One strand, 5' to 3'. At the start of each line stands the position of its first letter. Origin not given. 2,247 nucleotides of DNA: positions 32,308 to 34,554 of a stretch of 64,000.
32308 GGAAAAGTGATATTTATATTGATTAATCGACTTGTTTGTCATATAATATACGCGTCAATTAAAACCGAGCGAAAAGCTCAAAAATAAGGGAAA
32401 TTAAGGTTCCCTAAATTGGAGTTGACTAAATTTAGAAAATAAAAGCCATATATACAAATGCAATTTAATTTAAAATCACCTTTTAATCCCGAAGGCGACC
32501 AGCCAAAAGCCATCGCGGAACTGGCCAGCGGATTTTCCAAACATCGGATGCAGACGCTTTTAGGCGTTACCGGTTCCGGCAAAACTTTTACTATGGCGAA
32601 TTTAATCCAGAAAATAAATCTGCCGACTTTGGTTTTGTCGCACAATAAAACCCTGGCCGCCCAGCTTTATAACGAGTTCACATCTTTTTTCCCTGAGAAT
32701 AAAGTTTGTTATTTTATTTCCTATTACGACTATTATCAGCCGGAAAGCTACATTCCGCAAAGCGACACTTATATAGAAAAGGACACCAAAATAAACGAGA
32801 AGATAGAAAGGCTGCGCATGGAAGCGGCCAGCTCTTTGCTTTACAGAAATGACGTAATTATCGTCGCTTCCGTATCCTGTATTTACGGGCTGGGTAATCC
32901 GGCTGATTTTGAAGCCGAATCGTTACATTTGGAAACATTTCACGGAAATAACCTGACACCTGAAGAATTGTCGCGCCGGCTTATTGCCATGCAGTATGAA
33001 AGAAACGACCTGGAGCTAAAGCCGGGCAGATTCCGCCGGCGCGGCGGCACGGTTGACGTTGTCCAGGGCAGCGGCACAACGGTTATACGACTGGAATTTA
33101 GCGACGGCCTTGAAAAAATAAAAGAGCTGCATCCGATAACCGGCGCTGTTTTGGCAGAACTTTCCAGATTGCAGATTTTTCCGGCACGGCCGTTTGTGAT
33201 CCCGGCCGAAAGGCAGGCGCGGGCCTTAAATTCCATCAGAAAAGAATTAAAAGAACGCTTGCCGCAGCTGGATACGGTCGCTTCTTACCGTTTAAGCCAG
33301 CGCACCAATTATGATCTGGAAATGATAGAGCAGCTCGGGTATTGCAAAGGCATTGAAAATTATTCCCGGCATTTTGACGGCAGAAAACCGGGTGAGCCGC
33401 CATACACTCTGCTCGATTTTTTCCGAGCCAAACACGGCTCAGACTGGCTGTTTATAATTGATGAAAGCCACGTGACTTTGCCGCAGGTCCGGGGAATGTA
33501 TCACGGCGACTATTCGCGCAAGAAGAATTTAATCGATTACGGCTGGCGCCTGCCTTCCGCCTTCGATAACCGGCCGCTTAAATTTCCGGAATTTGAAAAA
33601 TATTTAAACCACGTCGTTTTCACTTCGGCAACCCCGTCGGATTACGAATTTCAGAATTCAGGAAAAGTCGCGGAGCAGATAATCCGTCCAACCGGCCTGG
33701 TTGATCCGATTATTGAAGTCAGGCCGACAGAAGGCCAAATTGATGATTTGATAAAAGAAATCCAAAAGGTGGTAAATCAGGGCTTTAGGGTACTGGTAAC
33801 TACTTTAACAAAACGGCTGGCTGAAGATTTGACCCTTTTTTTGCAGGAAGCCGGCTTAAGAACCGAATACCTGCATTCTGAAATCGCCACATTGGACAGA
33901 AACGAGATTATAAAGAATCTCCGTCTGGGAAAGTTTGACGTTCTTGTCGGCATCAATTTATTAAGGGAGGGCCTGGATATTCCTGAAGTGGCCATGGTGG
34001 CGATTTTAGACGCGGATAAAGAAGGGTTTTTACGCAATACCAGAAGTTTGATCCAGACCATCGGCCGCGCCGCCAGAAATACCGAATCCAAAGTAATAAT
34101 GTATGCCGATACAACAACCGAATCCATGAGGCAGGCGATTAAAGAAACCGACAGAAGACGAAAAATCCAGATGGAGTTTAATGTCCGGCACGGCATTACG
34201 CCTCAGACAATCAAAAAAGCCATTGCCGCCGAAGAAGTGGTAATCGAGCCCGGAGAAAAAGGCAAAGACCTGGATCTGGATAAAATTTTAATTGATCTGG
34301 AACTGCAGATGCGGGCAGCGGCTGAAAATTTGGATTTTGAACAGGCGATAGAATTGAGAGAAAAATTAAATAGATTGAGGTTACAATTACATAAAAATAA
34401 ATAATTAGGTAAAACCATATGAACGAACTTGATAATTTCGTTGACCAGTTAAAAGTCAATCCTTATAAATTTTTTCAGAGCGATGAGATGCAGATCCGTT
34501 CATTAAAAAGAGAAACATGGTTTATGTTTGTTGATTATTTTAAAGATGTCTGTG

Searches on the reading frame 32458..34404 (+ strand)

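Call 82: search_protein_families(library=pfam, proteins=[window:32458-34404:+], max_evalue=0.00001)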
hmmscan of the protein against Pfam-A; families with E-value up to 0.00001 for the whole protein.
window:32458-34404:+ (648 aa): 6 families
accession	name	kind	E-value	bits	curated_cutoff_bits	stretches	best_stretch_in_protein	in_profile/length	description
PF12344.14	UvrB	-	6.1e-22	77.6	27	1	548-589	1-42/43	Ultra-violet resistance protein B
PF17757.6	UvrB_inter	-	5.5e-20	71.7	22.9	1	162-246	5-91/91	UvrB interaction domain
PF00271.37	Helicase_C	-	1.6e-19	70.6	23.5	1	430-541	5-109/110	Helicase conserved C-terminal domain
PF04851.21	ResIII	-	7.6e-12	45.9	22.5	1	13-88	6-89/164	Type III restriction enzyme, res subunit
PF00270.35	DEAD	-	6.5e-07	29.7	26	0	15-86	4-79/167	DEAD/DEAH box helicase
PF02151.25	UVR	-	1.7e-06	28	21.5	1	608-642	1-35/36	UvrB/uvrC motif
